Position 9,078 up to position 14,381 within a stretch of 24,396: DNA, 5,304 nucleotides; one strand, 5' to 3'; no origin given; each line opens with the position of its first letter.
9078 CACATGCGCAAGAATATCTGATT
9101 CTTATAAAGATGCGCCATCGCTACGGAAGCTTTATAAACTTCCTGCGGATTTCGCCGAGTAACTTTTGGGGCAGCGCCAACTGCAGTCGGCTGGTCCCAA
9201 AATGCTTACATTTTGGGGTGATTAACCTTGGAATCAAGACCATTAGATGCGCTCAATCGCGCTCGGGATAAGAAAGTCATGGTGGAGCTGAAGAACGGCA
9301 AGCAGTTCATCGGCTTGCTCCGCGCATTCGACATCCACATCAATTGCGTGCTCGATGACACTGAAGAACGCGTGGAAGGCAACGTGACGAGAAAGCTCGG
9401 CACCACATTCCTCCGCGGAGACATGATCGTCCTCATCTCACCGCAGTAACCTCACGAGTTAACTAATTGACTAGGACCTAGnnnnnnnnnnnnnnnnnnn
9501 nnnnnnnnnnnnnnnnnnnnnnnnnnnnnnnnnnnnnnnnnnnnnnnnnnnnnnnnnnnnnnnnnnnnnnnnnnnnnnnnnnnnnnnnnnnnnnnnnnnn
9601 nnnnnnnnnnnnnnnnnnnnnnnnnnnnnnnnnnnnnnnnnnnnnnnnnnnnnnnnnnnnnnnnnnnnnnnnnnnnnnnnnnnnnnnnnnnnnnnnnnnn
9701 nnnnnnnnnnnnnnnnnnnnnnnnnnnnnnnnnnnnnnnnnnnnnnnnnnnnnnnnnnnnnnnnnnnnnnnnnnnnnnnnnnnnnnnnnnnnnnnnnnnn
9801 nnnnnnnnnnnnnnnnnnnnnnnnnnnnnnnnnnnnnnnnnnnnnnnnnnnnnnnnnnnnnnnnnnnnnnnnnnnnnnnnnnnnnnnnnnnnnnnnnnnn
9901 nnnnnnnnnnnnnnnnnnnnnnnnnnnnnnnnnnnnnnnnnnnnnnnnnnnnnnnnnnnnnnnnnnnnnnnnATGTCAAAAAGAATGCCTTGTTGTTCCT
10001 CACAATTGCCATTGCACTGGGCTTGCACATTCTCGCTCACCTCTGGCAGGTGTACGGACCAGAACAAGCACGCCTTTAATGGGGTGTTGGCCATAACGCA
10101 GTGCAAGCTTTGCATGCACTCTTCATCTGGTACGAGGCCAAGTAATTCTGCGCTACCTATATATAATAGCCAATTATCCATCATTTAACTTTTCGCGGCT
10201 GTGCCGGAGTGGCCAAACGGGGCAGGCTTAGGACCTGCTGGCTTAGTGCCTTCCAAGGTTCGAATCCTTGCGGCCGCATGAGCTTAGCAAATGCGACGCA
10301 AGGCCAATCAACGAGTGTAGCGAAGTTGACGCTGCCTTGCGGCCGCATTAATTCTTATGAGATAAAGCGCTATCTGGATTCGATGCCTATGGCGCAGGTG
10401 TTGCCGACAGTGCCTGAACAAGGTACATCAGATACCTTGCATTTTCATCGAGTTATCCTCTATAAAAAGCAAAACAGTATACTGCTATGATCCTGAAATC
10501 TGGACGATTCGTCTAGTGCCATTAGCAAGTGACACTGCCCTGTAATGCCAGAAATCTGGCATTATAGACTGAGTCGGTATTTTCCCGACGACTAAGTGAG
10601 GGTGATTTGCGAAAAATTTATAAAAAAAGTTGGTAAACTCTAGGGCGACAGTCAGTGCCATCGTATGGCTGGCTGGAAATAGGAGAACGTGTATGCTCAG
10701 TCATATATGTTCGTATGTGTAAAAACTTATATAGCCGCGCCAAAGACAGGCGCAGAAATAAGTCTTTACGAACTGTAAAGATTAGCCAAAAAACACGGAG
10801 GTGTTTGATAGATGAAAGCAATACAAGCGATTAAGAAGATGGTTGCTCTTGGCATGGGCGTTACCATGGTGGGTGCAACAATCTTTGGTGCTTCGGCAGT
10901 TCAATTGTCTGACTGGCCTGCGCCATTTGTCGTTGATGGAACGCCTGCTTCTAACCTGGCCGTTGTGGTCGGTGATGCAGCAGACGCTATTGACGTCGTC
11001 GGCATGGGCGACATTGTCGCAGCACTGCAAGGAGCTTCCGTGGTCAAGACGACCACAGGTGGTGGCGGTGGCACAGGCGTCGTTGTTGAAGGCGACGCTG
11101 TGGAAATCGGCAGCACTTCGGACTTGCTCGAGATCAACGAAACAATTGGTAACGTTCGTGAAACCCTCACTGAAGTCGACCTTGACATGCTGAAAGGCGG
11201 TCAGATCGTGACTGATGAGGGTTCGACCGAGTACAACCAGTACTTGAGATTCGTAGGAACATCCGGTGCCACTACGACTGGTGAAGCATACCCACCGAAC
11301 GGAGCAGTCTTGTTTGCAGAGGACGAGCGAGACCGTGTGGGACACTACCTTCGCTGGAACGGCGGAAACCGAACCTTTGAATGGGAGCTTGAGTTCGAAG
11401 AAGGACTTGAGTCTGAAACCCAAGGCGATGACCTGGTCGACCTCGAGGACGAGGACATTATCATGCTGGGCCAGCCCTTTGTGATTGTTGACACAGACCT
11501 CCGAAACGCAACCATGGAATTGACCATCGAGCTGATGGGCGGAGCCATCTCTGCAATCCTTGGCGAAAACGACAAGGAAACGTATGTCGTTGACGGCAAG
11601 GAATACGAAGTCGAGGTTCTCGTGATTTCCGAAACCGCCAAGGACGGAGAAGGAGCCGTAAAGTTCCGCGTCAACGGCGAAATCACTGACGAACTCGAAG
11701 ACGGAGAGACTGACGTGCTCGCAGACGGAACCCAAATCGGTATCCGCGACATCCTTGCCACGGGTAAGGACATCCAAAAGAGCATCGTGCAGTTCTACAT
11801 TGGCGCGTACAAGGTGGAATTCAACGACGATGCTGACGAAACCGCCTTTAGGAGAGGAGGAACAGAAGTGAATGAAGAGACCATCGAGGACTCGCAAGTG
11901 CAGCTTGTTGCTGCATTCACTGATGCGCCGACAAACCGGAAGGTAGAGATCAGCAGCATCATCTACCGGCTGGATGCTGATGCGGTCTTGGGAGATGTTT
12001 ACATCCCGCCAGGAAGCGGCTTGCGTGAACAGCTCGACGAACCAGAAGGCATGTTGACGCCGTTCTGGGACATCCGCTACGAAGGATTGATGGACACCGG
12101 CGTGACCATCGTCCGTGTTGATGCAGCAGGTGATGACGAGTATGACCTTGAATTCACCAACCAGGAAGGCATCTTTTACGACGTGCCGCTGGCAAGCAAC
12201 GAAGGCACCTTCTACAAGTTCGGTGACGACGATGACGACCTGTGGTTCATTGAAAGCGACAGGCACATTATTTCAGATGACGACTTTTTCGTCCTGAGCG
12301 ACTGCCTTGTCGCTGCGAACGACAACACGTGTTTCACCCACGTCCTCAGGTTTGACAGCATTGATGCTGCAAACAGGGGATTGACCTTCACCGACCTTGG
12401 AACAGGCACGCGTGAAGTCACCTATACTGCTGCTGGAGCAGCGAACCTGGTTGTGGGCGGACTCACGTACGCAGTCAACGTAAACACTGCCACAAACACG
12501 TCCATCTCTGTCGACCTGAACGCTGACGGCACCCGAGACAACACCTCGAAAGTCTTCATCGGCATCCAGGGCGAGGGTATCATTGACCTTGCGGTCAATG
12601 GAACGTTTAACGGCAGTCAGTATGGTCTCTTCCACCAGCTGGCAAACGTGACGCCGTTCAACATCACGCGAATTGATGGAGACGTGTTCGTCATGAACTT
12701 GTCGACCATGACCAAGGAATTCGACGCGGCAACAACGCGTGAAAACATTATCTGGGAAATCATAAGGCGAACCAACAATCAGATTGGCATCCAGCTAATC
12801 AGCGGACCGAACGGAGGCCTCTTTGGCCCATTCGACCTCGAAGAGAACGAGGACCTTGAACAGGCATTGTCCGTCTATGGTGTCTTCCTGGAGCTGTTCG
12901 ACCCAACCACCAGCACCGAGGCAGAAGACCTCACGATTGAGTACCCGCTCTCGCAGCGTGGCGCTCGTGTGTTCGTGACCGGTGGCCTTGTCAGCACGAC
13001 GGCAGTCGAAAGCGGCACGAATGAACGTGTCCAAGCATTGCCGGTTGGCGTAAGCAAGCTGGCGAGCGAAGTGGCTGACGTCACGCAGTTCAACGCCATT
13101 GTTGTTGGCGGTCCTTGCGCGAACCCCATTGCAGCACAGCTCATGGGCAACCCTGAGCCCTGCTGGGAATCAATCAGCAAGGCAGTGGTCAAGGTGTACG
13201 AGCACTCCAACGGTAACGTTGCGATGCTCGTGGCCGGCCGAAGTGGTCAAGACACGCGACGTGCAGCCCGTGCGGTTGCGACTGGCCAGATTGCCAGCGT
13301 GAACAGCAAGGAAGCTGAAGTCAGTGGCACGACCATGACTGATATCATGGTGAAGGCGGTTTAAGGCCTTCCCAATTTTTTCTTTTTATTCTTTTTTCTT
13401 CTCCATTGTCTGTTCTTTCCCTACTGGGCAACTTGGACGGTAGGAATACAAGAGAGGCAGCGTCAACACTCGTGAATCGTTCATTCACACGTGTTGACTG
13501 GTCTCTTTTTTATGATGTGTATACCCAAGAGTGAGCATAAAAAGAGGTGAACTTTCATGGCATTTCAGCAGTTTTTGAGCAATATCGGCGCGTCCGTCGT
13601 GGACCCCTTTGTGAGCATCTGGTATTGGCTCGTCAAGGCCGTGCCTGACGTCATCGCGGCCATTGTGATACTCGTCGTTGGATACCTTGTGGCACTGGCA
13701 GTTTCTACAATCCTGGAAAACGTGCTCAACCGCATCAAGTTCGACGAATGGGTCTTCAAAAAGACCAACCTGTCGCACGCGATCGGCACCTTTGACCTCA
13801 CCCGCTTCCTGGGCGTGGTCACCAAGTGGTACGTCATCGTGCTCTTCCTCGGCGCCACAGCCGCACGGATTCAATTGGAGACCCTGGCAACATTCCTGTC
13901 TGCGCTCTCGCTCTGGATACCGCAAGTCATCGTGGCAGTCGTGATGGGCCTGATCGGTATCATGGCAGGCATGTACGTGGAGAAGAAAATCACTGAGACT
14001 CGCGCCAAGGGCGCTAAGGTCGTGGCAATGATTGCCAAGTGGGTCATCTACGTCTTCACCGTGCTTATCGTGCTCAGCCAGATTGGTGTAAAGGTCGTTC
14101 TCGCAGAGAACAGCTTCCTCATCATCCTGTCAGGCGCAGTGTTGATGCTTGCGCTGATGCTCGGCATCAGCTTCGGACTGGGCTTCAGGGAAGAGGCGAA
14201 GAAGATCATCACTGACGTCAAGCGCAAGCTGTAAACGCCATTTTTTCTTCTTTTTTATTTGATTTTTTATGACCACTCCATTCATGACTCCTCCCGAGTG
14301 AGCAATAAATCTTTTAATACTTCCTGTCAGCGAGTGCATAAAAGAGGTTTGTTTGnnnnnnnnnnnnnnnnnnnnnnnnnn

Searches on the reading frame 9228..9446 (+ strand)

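Call 77: search_protein_families(library=pfam, proteins=[window:9228-9446:+], max_evalue=0.01)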
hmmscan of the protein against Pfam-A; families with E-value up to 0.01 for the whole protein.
window:9228-9446:+ (73 aa): 3 families
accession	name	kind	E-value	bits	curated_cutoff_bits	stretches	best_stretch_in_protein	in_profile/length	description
PF01423.28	LSM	-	7.6e-23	80.4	23.4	1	9-72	3-66/66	LSM domain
PF17209.9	Hfq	-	0.0088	16.1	27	0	9-40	6-39/64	Hfq protein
PF14438.12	SM-ATX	-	0.0092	16.6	29.8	1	15-46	14-47/81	Ataxin 2 SM domain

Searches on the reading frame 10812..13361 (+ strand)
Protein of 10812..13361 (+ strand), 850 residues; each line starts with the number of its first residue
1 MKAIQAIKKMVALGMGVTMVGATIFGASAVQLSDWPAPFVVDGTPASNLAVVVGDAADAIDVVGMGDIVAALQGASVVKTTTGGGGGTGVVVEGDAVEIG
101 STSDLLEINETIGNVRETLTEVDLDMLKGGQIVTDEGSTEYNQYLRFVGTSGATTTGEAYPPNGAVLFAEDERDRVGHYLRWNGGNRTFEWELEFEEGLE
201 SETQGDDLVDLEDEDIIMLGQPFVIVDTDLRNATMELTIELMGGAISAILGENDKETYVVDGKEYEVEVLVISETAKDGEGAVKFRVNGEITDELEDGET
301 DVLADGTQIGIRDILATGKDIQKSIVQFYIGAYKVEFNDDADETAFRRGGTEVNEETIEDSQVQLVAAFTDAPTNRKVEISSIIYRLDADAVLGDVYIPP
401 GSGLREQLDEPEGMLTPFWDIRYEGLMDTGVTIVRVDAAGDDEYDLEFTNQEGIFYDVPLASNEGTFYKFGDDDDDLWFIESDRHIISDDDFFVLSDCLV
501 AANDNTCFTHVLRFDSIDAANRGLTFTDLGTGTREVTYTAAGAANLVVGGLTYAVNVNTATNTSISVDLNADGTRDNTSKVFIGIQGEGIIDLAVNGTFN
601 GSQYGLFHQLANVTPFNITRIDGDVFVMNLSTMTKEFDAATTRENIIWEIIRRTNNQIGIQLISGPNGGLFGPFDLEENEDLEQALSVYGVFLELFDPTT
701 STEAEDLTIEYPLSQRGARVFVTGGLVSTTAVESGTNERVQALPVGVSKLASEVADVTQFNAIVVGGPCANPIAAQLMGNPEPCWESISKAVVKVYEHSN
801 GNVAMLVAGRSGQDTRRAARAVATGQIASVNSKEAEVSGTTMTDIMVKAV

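Call 9: search_protein_families(library=pfam, proteins=[window:10812-13361:+], max_evalue=0.001)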
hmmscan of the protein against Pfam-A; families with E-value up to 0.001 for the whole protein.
window:10812-13361:+ (850 aa): 1 family
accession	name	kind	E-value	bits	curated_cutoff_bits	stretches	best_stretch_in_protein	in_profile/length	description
PF05124.17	S_layer_C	-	4.9e-17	62.6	23.9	1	32-822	2-173/177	S-layer like family, outer domain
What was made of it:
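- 10812..13364 (+): Neighbouring S-layer protein gene, given as context. PF05124 S_layer_C, E 4.9e-17 (call 9).
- Checked: The S-layer gene (PF05124, 10812-13364) lies two genes upstream on the same strand (call 9).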

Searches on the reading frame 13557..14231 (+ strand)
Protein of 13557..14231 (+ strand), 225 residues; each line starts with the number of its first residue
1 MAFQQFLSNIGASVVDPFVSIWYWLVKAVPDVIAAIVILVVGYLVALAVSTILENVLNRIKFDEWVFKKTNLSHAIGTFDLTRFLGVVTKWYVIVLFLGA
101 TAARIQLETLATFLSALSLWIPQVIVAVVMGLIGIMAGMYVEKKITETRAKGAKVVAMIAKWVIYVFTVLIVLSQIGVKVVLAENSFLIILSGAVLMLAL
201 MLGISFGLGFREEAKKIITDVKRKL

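Call 9: search_protein_families(library=pfam, proteins=[window:13557-14231:+], max_evalue=0.001)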
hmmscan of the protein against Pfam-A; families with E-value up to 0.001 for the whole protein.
window:13557-14231:+ (225 aa): 1 family
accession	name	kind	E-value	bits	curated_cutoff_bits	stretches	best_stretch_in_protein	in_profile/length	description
PF05552.17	MS_channel_1st_1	-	7.5e-12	45.4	22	1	17-64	2-49/50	Mechanosensitive ion channel, conserved TM helix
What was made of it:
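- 13557..14234 (+): Neighbouring small membrane protein with a mechanosensitive-channel TM helix, given as context. PF05552, E 7.5e-12 (call 9).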
